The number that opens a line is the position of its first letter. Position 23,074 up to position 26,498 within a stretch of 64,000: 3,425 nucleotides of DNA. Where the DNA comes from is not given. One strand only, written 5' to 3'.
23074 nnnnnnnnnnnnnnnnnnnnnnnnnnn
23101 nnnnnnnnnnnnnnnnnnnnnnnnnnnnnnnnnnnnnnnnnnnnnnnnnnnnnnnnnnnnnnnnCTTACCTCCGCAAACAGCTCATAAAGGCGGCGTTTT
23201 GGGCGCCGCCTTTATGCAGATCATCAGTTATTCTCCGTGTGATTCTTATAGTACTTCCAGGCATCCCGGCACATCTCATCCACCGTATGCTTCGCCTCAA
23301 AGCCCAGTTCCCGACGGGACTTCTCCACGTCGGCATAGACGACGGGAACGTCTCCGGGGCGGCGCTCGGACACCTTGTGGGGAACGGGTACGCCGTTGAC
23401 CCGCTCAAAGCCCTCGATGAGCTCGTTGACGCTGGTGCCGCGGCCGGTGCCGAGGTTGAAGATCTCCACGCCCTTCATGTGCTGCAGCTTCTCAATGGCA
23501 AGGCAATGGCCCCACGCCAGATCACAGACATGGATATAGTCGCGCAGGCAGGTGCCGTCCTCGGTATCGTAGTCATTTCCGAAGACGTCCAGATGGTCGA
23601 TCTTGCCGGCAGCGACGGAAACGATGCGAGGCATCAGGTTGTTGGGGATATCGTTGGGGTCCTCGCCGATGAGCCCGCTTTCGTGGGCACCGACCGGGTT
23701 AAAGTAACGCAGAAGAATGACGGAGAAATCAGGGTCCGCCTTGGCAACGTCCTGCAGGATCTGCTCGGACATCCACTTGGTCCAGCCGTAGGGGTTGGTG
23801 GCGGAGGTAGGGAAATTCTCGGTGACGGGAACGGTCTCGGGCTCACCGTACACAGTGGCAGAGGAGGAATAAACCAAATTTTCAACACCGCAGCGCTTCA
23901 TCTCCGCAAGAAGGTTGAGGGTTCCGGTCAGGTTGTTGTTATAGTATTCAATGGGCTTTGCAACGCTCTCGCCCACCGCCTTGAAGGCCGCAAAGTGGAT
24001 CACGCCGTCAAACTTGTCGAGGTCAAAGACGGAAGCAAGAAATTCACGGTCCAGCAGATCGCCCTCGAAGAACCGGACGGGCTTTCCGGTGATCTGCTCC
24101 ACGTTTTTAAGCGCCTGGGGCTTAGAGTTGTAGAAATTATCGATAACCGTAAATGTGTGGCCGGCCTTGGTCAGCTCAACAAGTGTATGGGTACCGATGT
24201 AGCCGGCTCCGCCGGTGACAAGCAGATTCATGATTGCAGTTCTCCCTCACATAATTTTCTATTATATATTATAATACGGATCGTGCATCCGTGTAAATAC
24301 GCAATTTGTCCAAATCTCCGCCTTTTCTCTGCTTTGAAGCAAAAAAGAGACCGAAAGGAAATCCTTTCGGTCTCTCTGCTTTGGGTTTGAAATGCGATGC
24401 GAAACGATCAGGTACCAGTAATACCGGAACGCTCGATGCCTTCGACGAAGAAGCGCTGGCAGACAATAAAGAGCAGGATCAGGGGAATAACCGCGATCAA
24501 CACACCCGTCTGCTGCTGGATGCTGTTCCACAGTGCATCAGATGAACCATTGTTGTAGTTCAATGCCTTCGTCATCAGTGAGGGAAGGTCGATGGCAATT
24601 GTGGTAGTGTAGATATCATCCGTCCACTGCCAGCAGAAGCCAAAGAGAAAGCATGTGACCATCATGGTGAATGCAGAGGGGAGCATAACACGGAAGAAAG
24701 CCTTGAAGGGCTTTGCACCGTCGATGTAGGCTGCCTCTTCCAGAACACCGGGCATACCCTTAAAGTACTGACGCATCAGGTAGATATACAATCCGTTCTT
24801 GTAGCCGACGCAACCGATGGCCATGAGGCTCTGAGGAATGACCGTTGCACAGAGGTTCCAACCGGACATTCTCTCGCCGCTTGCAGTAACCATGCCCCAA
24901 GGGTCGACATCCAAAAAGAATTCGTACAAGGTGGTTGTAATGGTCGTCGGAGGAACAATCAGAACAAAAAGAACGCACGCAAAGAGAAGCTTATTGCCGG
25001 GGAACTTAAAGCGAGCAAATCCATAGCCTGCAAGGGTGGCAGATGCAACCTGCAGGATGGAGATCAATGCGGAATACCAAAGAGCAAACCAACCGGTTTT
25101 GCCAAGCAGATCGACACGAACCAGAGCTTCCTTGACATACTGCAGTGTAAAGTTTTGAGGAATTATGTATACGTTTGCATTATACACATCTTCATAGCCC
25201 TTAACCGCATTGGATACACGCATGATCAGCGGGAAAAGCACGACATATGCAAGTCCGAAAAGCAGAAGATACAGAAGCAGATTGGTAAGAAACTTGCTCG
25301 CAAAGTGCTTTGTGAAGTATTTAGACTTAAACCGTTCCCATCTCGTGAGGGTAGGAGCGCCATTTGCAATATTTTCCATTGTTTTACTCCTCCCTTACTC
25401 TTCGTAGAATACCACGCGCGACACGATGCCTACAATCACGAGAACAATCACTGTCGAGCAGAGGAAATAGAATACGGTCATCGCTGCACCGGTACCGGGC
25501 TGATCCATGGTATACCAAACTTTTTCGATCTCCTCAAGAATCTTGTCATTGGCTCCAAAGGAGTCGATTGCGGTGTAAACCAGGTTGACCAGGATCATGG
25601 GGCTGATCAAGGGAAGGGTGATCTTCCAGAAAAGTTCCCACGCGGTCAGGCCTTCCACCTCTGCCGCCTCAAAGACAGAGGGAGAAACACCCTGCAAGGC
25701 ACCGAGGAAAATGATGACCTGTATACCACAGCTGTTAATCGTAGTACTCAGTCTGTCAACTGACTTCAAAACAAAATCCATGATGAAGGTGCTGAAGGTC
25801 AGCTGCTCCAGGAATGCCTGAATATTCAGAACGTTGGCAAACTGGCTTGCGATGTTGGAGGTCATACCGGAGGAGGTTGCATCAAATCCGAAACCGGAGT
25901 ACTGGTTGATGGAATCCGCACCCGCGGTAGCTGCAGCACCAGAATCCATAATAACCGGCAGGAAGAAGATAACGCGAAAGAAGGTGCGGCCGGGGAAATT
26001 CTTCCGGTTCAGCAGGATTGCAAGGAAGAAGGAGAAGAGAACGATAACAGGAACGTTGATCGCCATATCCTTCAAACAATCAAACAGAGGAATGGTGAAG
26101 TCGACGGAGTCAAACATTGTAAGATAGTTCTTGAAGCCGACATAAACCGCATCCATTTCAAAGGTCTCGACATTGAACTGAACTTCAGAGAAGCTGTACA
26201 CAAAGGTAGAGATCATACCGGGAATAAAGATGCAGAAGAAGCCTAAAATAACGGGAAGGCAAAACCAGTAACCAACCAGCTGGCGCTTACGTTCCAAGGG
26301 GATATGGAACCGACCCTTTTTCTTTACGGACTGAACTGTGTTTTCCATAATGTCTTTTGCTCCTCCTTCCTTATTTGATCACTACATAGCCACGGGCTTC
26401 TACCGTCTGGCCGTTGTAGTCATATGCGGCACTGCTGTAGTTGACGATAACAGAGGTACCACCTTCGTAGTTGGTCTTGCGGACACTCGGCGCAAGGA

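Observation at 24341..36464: Uncharacterised 8-gene operon: giant SBP, two ABC permease pairs, propeller/TPR anchor, Yip1 protein and a ~950-aa secreted protein, with no ATPase or regulator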

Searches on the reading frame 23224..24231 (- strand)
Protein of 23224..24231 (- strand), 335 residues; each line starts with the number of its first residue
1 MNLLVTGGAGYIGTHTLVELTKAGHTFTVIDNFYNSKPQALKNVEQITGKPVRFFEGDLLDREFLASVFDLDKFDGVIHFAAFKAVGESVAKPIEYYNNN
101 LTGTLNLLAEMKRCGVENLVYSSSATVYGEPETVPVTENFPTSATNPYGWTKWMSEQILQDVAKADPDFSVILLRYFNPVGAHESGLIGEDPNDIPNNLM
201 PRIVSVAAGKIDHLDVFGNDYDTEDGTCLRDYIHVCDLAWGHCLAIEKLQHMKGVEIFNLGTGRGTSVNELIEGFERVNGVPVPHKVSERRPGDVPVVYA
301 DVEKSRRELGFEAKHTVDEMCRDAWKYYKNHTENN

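Call 19: search_protein_families(library=pfam, proteins=[window:23224-24231:-], max_evalue=0.0001)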
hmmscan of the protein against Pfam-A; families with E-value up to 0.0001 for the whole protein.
window:23224-24231:- (335 aa): 8 families
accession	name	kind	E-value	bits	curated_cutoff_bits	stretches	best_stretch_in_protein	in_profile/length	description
PF16363.11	GDP_Man_Dehyd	-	3.5e-55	188.2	27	1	4-323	1-331/332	GDP-mannose 4,6 dehydratase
PF01370.27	Epimerase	-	6.2e-55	186.6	20.9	1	4-261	2-240/240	NAD dependent epimerase/dehydratase family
PF01073.25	3Beta_HSD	-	2.9e-18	66.3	22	1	4-159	1-157/280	3-beta hydroxysteroid dehydrogenase/isomerase family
PF02719.21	Polysacc_synt_2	-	2.6e-14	53.6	20.2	1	3-182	1-174/293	Polysaccharide biosynthesis protein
PF04321.23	RmlD_sub_bind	-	1.3e-13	51.1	27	1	1-161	1-138/287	RmlD substrate binding domain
PF07993.18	NAD_binding_4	-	2e-07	30.9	20.1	1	52-165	63-194/258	Male sterility protein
PF13460.12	NAD_binding_10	-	3.8e-06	27.3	27.2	1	7-135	1-110/184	NAD(P)H-binding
PF05368.20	NmrA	-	5e-05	23.5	27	0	3-124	5-107/298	NmrA-like family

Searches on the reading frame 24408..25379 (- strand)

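Call 4: search_protein_families(library=pfam, proteins=[window:24408-25379:-], max_evalue=0.01)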
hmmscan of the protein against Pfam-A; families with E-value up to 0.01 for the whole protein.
window:24408-25379:- (323 aa): 1 family
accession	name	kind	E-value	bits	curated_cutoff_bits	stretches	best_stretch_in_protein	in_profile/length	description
PF00528.27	BPD_transp_1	-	1.9e-11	44.5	26.4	1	115-308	2-172/184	Binding-protein-dependent transport system inner membrane component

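Call 5: search_protein_families(library=ncbifam, proteins=[window:24408-25379:-], max_evalue=0.01)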
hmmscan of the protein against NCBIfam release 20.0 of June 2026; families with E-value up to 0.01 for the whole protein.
window:24408-25379:- (323 aa): 10 families
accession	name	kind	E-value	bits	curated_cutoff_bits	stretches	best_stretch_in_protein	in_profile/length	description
NF008231.0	PRK10998.1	equivalog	2.7e-19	69.9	261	1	35-321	15-295/296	maltose ABC transporter permease MalG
NF008210.0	PRK10973.1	equivalog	1.1e-16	61.3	297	1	199-315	159-276/281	sn-glycerol-3-phosphate ABC transporter permease UgpE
NF040932.1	ABC_arch_GlcU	equivalog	2.3e-13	50.4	340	1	201-319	151-268/272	glucose ABC transporter permease GlcU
TIGR01581.1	Mo_ABC_porter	hypoth_equivalog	7.3e-08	32.2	210.3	1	98-248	21-168/225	ABC transporter permease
NF006939.0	PRK09421.1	equivalog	5.1e-07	29.3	262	1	103-250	19-160/230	molybdate ABC transporter permease subunit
TIGR02141.1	modB_ABC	equivalog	3.7e-06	26.7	182.6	1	103-249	7-146/208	molybdate ABC transporter permease subunit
NF040931.1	ABC_arch_GlcT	equivalog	0.00027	20.7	360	1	178-279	139-241/278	glucose ABC transporter permease GlcT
NF007047.0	PRK09500.1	equivalog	0.0003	20.5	326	0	50-157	21-121/257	spermidine/putrescine ABC transporter permease PotC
NF040839.1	tungstate_WtpB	equivalog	0.00052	19.7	340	1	104-248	53-190/251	tungstate ABC transporter permease WtpB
TIGR02138.1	phosphate_pstC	equivalog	0.004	16.2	196.45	0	201-248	170-217/296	phosphate ABC transporter permease subunit PstC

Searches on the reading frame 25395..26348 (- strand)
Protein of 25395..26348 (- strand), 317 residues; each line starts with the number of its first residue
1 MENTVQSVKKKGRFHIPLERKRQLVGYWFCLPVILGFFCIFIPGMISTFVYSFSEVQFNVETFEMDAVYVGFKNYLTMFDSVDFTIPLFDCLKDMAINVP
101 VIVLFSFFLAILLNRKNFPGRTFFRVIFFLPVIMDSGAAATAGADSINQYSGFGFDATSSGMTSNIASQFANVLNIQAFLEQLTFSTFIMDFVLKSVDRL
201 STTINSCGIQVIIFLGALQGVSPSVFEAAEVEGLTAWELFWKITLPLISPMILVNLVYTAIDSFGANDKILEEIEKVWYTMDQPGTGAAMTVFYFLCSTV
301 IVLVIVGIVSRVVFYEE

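Call 4: search_protein_families(library=pfam, proteins=[window:25395-26348:-], max_evalue=0.01)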
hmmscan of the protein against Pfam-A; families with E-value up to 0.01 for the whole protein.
window:25395-26348:- (317 aa): 1 family
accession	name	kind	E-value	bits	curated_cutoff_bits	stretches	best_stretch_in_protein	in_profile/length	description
PF00528.27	BPD_transp_1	-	5.6e-08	33.2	26.4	1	208-266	66-124/184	Binding-protein-dependent transport system inner membrane component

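Call 5: search_protein_families(library=ncbifam, proteins=[window:25395-26348:-], max_evalue=0.01)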
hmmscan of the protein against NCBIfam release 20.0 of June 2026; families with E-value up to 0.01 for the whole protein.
window:25395-26348:- (317 aa): 15 families
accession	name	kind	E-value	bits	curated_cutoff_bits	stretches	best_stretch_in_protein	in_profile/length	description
NF007852.0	PRK10561.1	equivalog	1.2e-08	35.2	335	1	24-268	12-235/295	sn-glycerol-3-phosphate ABC transporter permease UgpA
TIGR00969.1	3a0106s02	subfamily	1.3e-08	34.7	240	2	218-265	166-213/272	sulfate ABC transporter permease subunit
TIGR01581.1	Mo_ABC_porter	hypoth_equivalog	6.6e-07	29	210.3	1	206-266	114-174/225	ABC transporter permease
NF006939.0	PRK09421.1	equivalog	1.6e-06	27.7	262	1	203-266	101-167/230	molybdate ABC transporter permease subunit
TIGR03262.1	PhnU2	equivalog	1.3e-05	24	593.25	1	63-134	31-102/546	putative 2-aminoethylphosphonate ABC transporter permease subunit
NF008620.0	PRK11602.1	equivalog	1.4e-05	24.4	442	0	227-267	178-221/291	sulfate/thiosulfate ABC transporter permease CysW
TIGR02140.1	permease_CysW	equivalog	1.7e-05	24.5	329.1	1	60-132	21-93/261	sulfate ABC transporter permease subunit CysW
TIGR02141.1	modB_ABC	equivalog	2.5e-05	24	182.6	1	200-258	85-143/208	molybdate ABC transporter permease subunit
NF008232.0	PRK10999.1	equivalog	4.1e-05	22.5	392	1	211-252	391-433/520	maltose ABC transporter permease MalF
NF040932.1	ABC_arch_GlcU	equivalog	4.9e-05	23.1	340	1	219-264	157-202/272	glucose ABC transporter permease GlcU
NF040931.1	ABC_arch_GlcT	equivalog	5e-05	23.1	360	1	37-252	8-200/278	glucose ABC transporter permease GlcT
TIGR02139.1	permease_CysT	equivalog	0.00021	21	246.1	0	217-256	154-193/265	sulfate ABC transporter permease subunit CysT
NF011651.0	PRK15069.1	subfamily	0.00028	20.3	306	1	200-247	107-154/237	histidine ABC transporter permease HisM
NF008208.0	PRK10971.1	equivalog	0.00052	19.6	415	0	103-266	75-211/277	sulfate/thiosulfate ABC transporter permease CysT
NF008231.0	PRK10998.1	equivalog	0.0017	18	261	1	206-262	169-225/296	maltose ABC transporter permease MalG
